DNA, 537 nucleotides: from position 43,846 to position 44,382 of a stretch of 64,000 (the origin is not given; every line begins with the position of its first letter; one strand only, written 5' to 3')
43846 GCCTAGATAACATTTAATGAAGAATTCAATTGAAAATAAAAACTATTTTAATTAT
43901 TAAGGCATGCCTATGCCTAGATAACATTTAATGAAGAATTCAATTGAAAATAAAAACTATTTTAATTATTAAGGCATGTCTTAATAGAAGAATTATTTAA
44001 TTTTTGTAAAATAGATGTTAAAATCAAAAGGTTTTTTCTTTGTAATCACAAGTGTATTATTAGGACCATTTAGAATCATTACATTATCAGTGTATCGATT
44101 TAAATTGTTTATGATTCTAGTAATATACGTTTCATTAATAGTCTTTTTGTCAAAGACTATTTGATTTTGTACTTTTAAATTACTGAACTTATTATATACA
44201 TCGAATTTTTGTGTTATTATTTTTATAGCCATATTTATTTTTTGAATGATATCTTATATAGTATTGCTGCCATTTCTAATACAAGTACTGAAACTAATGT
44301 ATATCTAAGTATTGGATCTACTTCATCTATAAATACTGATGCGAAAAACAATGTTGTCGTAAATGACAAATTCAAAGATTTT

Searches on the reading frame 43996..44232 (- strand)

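Call 90: search_protein_families(library=phrogs, proteins=[window:43996-44232:-], max_evalue=0.1)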
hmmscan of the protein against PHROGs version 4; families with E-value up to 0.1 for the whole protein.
window:43996-44232:- (79 aa): 1 family
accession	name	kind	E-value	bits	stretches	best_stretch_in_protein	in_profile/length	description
phrog_38302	-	unknown function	0.062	14.8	1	11-68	8-65/106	-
